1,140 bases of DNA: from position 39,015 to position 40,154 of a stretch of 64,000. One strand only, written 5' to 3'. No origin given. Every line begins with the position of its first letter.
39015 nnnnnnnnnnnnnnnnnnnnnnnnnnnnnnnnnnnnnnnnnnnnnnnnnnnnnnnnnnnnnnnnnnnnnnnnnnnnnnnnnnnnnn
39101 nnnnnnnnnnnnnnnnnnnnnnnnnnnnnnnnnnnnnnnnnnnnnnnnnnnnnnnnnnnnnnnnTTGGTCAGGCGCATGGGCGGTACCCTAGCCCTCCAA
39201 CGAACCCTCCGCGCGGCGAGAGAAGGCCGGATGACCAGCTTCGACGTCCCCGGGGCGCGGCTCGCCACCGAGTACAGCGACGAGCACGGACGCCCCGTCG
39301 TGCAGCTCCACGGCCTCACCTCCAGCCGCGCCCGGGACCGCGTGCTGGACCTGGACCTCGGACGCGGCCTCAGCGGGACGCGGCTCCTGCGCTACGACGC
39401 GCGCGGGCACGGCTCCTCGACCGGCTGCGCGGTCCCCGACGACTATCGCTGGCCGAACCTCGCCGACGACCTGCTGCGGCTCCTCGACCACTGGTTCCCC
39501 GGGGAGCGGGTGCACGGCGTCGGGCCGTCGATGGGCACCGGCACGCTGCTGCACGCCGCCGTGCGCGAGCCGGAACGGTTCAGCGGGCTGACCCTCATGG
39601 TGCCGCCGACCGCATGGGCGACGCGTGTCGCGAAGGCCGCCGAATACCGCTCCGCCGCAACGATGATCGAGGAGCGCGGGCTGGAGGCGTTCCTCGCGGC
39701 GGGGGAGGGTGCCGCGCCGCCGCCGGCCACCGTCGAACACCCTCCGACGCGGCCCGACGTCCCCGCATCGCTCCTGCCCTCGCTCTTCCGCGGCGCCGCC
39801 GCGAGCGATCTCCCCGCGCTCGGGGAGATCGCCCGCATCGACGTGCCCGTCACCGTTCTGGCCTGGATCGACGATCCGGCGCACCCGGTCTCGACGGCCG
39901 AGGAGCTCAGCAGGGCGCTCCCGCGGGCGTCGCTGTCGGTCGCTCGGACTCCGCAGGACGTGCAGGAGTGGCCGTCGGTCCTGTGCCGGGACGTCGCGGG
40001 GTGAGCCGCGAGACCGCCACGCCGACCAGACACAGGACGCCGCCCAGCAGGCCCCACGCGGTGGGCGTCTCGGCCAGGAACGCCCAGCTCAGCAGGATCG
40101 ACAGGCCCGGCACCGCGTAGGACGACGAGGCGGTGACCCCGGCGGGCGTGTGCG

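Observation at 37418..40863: Free-standing condensation-domain–GNAT fusion, with a divergent α/β-hydrolase and a DMT exporter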

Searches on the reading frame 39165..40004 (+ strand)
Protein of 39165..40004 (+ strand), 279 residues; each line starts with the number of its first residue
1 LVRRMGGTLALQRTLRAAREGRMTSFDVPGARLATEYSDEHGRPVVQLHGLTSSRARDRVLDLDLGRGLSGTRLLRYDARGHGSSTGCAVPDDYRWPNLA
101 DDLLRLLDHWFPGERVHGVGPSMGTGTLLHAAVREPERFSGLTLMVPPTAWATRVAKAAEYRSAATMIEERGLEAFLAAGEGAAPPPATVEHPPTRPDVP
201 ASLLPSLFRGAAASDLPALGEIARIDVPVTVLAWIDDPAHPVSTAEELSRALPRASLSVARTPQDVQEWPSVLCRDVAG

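Call 3: search_protein_families(library=pfam, proteins=[window:39165-40004:+], max_evalue=0.01)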
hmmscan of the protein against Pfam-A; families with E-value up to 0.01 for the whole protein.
window:39165-40004:+ (279 aa): 3 families
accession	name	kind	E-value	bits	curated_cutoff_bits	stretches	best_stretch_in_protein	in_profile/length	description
PF00561.26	Abhydrolase_1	-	2.1e-13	51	25.8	1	44-152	2-106/245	alpha/beta hydrolase fold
PF12697.13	Abhydrolase_6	-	8e-08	33.6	26.3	1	48-257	4-195/217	Alpha/beta hydrolase family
PF12146.15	Hydrolase_4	-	2.9e-07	30.5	27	1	70-161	30-122/239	Serine aminopeptidase, S33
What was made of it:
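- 39231..40004 (+): Partner alpha/beta-hydrolase-fold gene (257 aa). Abhydrolase_1 51 bits (call 3).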

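Call 4: search_protein_families(library=ncbifam, proteins=[window:39165-40004:+], max_evalue=0.01)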
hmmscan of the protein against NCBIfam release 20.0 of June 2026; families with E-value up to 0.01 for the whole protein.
window:39165-40004:+ (279 aa): 17 families
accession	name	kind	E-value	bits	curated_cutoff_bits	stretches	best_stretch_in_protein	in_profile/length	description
NF051488.1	bifunc_PcaDC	exception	2.4e-17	63.1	390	1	69-259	36-226/375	bifunctional 3-oxoadipate enol-lactonase/4-carboxymuconolactone decarboxylase PcaDC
TIGR02427.1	protocat_pcaD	equivalog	5e-14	52.3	255.85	1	72-177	40-138/251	3-oxoadipate enol-lactonase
NF051487.1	bifunc_PcaCD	exception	2.3e-13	50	430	1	71-261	198-389/413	bifunctional 4-carboxymuconolactone decarboxylase/3-oxoadipate enol-lactonase PcaCD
TIGR03611.1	RutD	equivalog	2e-09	37.2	238.5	1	73-179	41-143/258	pyrimidine utilization protein D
NF052610.1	macro_16_ester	equivalog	1.6e-08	34.2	420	1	71-146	51-126/281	alpha/beta fold macrolide esterase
NF011457.0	PRK14875.1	equivalog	6.1e-08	32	307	1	22-147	111-231/372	acetoin dehydrogenase dihydrolipoyllysine-residue acetyltransferase subunit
NF004514.1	PRK05855.1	equivalog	9.6e-08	31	455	1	30-125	9-102/578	SDR family oxidoreductase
TIGR03695.1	menH_SHCHC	equivalog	2e-07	30.7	208.55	1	43-178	3-138/252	2-succinyl-6-hydroxy-2,4-cyclohexadiene-1-carboxylate synthase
NF045632.1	hydroxlase_HsaD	equivalog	2.9e-07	29.7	400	1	36-148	28-138/290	4,5:9,10-diseco-3-hydroxy-5,9,17-trioxoandrosta-1(10),2-diene-4-oate hydrolase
NF053693.1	esterase_mleCBF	exception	3.8e-07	29.8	564.5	1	70-146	50-126/279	CBF family alpha/beta fold macrolide esterase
NF053683.1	esterase_mleBRB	exception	8.6e-06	25.5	585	1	71-145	51-125/280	BRB family alpha/beta fold macrolide esterase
NF033124.1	estX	equivalog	0.00014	21.1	600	1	71-146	51-126/280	macrolide esterase EstX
NF007954.0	PRK10673.1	equivalog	0.00026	20.3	399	1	36-144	10-111/255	esterase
NF053684.1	esterase_mleBCA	exception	0.00036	19.8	570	1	70-146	50-126/281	BCA family alpha/beta fold macrolide esterase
NF041759.1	mac_hydro_EstT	equivalog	0.00043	19.5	450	1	74-153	53-131/278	macrolide hydrolase EstT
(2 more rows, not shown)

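Call 13: search_protein_families(library=padloc, proteins=[window:39231-40004:+], max_evalue=0.01)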
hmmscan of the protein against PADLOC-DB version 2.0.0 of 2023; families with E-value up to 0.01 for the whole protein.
window:39231-40004:+ (257 aa): 0 families

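Call 17: search_solved_structures(query=window:39231-40004:+, max_evalue=0.001, show_alignments=1)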
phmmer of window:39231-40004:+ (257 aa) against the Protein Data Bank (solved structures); distinct sequences matched with E-value up to 0.001: 12.
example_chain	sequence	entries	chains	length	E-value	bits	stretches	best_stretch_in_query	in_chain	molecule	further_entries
3om8_A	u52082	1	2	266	6.5e-10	42.1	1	42-234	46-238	Probable hydrolase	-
5yhp_A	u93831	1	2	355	3e-06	30.1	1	13-122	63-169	Cold active proline iminopeptidase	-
11tv_D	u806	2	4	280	7.9e-05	25.4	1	47-124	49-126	alpha/beta-hydrolase macrolide esterase EstX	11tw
1a7u_A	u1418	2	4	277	0.00013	24.7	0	15-106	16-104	CHLOROPEROXIDASE T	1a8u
1bro_A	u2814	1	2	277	0.00014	24.7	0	15-106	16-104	BROMOPEROXIDASE A2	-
3llc_A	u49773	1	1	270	0.00023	23.9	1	23-129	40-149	Putative hydrolase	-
1a8q_A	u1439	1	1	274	0.00049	22.8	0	19-111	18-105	BROMOPEROXIDASE A1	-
4x00_A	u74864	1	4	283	0.00051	22.8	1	11-102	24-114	Putative hydrolase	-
3nwo_A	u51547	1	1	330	0.00052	22.8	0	14-158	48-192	Proline iminopeptidase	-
1azw_A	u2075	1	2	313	0.00056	22.7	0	16-122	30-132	PROLINE IMINOPEPTIDASE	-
1brt_A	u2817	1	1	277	0.00085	22.1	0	15-106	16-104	BROMOPEROXIDASE A2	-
7p0y_A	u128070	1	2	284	0.00092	21.9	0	23-228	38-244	Monoacylglycerol lipase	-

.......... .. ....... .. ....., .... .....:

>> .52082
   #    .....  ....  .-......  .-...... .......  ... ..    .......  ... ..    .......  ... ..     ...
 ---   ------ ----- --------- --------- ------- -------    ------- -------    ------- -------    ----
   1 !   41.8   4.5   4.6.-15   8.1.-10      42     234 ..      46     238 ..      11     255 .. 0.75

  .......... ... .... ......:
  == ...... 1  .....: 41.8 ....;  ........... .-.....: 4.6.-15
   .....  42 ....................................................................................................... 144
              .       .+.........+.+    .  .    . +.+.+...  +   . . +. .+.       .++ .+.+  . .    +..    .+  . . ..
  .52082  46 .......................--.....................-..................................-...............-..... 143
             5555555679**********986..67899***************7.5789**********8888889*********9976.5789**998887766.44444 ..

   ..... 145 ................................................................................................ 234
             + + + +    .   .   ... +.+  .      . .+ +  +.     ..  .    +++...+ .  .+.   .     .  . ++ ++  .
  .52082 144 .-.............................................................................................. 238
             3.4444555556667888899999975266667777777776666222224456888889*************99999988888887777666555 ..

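Call 34: find_homologous_proteins(query=window:39231-40004:+)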
Query window:39231-40004:+ (257 aa): 2140 proteins with E <= 0.001 among 7885 candidates; the best 120 are listed.
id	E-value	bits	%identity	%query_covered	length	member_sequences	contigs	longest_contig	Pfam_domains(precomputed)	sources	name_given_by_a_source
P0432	1.3e-161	554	98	100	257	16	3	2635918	PF12697.14,PF00561.27,PF12146.16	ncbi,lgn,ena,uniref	ncbi:alpha/beta fold hydrolase [Tsukamurella tyrosinosolvens]|uniref:alpha/beta fold hydrolase n=1 T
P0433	6.3e-154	529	93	100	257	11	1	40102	PF12697.14,PF00561.27,PF12146.16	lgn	-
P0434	2.1e-152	524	93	100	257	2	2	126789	PF12697.14,PF00561.27,PF12146.16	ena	-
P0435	4.5e-148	510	91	100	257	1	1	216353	PF12697.14,PF00561.27,PF12146.16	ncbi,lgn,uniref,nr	ncbi:alpha/beta fold hydrolase [Tsukamurella paurometabola]|uniref:Alpha/beta hydrolase n=1 Tax=Tsuk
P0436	1.3e-144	498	89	100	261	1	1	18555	PF12697.14,PF00561.27,PF12146.16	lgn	-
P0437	1.9e-143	495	87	99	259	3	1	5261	PF12697.14,PF00561.27,PF12146.16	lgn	-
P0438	5.4e-142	490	87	100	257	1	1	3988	PF12697.14,PF00561.27,PF12146.16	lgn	-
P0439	5.5e-142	490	87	100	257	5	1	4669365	PF12697.14,PF00561.27,PF12146.16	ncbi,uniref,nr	ncbi:hydrolase [Tsukamurella pulmonis]|uniref:alpha/beta fold hydrolase n=1 Tax=Tsukamurella pulmoni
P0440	3.3e-140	484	87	99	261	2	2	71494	PF12697.14,PF00561.27,PF12146.16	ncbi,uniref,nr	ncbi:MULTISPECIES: alpha/beta fold hydrolase [Tsukamurella]|uniref:Alpha/beta hydrolase n=2 Tax=Tsuk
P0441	3.8e-138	477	86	100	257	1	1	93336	PF12697.14,PF00561.27,PF12146.16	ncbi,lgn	-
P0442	1.3e-137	475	86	100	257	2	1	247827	PF12697.14,PF00561.27,PF12146.16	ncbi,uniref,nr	ncbi:alpha/beta fold hydrolase [Tsukamurella pseudospumae]|uniref:alpha/beta fold hydrolase n=1 Tax=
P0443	3.8e-134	464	83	100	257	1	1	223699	PF12697.14,PF00561.27,PF12146.16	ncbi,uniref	ncbi:alpha/beta hydrolase [Tsukamurella sp. NPDC003166]|uniref:alpha/beta fold hydrolase n=1 Tax=Tsu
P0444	8.7e-132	456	83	100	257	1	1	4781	PF12697.14,PF00561.27,PF12146.16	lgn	-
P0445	7.1e-129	447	80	100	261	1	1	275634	PF12697.14,PF00561.27,PF12146.16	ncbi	ncbi:alpha/beta hydrolase [Tsukamurella serpentis]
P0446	8.9e-129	447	81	100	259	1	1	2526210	PF00561.27,PF12146.16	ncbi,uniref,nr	ncbi:alpha/beta fold hydrolase [Tsukamurella sp. 1534]|uniref:alpha/beta fold hydrolase n=1 Tax=Tsuk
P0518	2.0e-113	396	72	100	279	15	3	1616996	PF00561.27,PF12146.16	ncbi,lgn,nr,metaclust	ncbi:Beta-ketoadipate enol-lactone hydrolase [Mycobacterium marinum str. Europe]|nr:Beta-ketoadipate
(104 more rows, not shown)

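Call 35: find_encoding_contigs(protein=P0518, flank=8000, max_places=2)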
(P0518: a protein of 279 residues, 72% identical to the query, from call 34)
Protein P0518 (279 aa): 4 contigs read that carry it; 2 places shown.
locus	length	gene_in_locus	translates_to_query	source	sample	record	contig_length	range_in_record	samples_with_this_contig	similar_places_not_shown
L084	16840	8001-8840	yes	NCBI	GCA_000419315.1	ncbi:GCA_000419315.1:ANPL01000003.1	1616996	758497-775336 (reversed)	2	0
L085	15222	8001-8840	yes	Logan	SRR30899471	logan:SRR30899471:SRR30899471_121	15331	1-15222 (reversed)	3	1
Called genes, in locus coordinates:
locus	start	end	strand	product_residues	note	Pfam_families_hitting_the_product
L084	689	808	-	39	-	-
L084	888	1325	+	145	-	PF05423:Mycobact_memb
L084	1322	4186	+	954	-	PF03176:MMPL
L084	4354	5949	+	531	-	PF00083:Sugar_tr (weak), PF07690:MFS_1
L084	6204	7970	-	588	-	PF00668:Condensation, PF00583:Acetyltransf_1, PF13673:Acetyltransf_10 (weak), PF13508:Acetyltransf_7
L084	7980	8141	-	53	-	-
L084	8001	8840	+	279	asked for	PF00561:Abhydrolase_1, PF12146:Hydrolase_4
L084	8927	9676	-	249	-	-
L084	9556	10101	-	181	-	-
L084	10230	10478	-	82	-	PF11730:DUF3297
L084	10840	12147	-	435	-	PF00144:Beta-lactamase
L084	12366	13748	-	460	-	PF00772:DnaB, PF13481:AAA_25, PF03796:DnaB_C, PF06745:ATPase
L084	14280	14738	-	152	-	PF01281:Ribosomal_L9_N, PF03948:Ribosomal_L9_C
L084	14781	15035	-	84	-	PF01084:Ribosomal_S18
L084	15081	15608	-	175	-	PF00436:SSB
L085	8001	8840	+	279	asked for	PF00561:Abhydrolase_1, PF12146:Hydrolase_4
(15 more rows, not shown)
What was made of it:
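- Also adjacent in M. marinum (call 35).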

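Call 47: search_solved_structures(query=A4, max_evalue=0.00001, show_alignments=4)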
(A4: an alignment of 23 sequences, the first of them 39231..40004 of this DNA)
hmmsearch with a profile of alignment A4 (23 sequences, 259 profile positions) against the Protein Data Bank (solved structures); distinct sequences matched with E-value up to 0.00001: 32.
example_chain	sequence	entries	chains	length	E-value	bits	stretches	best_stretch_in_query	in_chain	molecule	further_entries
3om8_A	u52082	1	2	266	5.9e-12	48.8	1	50-235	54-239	Probable hydrolase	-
1q0r_A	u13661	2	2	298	1.8e-09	40.6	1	49-124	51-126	aclacinomycin methylesterase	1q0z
5yhp_A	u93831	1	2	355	2.6e-09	40.1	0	14-122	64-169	Cold active proline iminopeptidase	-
6eic_C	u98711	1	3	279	6.1e-09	38.9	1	21-241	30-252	Mycobacterium Tuberculosis Monoglyceride Lipase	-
9rhw_A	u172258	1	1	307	8.3e-09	38.5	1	21-241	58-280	Monoacylglycerol lipase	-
7p0y_A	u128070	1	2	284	1.1e-08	38.1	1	21-241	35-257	Monoacylglycerol lipase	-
7ozm_A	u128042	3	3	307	1.4e-08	37.7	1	21-241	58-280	Monoacylglycerol lipase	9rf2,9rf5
11tv_D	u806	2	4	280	5.6e-08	35.8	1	49-252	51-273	alpha/beta-hydrolase macrolide esterase EstX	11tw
11tu_A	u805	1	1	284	8e-08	35.3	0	49-125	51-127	alpha/beta-hydrolase macrolide esterase EstT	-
1a7u_A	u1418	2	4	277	3e-07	33.4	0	11-107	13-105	CHLOROPEROXIDASE T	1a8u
1bro_A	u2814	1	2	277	3.2e-07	33.3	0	11-107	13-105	BROMOPEROXIDASE A2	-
4qes_A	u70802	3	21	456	8.2e-07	31.9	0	11-107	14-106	Non-haem bromoperoxidase BPO-A2, Matrix protein 1 chimera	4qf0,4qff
4iq4_A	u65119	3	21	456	1.6e-06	30.9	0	11-107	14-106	Non-haem bromoperoxidase BPO-A2, Matrix protein 1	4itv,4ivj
3vdx_A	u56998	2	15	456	2.6e-06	30.3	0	11-107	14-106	Designed 16nm tetrahedral protein cage containing Non-haem bromoperoxidase BPO-A2 and Matr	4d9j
1a8q_A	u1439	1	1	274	2.6e-06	30.3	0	19-122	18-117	BROMOPEROXIDASE A1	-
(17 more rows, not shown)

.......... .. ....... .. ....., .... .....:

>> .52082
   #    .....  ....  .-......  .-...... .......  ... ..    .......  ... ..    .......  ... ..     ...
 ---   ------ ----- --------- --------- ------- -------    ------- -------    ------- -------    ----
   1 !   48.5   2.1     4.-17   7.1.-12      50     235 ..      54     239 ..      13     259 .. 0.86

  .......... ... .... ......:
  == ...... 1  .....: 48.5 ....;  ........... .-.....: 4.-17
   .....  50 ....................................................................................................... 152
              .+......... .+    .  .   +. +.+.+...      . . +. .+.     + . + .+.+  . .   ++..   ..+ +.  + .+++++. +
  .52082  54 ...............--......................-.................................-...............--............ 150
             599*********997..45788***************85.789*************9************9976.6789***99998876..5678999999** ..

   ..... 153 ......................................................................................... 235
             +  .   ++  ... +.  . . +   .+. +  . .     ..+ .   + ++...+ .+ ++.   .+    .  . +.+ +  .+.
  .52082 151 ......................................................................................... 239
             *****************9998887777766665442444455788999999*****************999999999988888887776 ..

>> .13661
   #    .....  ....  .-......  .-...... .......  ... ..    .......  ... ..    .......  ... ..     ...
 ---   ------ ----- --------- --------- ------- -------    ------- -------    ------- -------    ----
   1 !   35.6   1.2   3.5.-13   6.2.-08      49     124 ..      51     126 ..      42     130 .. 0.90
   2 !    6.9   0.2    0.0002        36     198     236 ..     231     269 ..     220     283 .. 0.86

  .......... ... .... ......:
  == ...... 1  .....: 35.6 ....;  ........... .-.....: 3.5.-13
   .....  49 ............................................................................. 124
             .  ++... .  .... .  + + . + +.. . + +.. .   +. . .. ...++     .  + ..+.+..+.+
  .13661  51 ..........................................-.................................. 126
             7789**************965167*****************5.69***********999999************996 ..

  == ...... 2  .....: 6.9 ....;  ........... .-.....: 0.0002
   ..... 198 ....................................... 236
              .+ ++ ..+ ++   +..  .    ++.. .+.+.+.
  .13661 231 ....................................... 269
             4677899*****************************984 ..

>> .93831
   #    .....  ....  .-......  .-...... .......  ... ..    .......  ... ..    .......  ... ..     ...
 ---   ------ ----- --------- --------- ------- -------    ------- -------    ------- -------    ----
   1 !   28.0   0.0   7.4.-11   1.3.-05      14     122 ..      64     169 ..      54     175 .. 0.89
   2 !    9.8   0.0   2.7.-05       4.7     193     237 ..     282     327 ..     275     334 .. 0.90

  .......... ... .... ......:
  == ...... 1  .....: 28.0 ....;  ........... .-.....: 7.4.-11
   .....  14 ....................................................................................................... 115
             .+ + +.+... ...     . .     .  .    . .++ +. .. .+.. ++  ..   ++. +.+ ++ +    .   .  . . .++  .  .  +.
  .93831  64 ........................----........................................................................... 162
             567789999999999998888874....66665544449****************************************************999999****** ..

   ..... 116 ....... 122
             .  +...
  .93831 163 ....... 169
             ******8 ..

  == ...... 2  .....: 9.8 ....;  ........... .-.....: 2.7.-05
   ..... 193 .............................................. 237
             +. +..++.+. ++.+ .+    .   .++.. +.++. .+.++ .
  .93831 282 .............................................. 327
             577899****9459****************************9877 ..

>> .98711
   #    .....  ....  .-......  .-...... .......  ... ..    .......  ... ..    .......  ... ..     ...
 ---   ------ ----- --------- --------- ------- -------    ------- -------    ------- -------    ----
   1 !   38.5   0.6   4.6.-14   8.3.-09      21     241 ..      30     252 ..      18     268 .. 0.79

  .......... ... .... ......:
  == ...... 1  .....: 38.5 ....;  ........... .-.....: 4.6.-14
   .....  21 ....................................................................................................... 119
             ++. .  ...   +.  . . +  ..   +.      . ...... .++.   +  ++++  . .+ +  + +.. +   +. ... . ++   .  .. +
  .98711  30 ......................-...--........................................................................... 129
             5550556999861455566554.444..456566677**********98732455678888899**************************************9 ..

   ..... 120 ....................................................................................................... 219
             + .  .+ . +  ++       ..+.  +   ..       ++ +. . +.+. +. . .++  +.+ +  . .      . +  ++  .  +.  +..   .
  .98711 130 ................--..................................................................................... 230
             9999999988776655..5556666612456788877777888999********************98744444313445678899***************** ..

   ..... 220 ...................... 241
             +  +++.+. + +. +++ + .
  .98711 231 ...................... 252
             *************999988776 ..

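Call 55: predict_structure(alignment_id=A4)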
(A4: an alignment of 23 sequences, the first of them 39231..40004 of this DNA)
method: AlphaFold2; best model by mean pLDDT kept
length: 257 residues; sequences in the alignment: 23
mean_pLDDT: 73.3   pTM: 0.79
mean pLDDT of the five models: 73.3, 68.8, 65.6, 48.3, 44.4
residues with pLDDT >= 90: 50; 70-90: 113; 50-70: 57; < 50: 37
segments of 3 or more residues with pLDDT < 50: 1-19, 29-41
pLDDT, mean of each block of 10 residues (from residue 1): 37 41 54 46 50 57 61 83 82 84 87 93 73 83 91 78 65 66 83 89 93 77 91 90 76 74
secondary structure, 60 per line:
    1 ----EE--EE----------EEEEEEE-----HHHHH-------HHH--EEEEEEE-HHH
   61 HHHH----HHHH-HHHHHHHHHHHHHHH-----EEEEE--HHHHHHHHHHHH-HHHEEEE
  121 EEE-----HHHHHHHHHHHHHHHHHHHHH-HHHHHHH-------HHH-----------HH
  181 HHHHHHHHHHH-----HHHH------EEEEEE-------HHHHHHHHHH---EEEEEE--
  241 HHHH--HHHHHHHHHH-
elements in order: E21-27 H33-37 E50-56 H58-64 H69-72 H74-88 E94-98 H101-112 E117-123 H129-149 H151-157 H179-191 H197-200 E207-212 H220-229 E233-238 H241-244 H247-256
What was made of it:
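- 39231..40004 (+): AF2 pLDDT 73, pTM 0.79 (call 55).
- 39870..39887 (+): Acid-loop segment DDPAHP after strand beta7, carrying invariant Asp215, His218 and Pro219. The strand assignment comes from the AF2 model (call 55).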
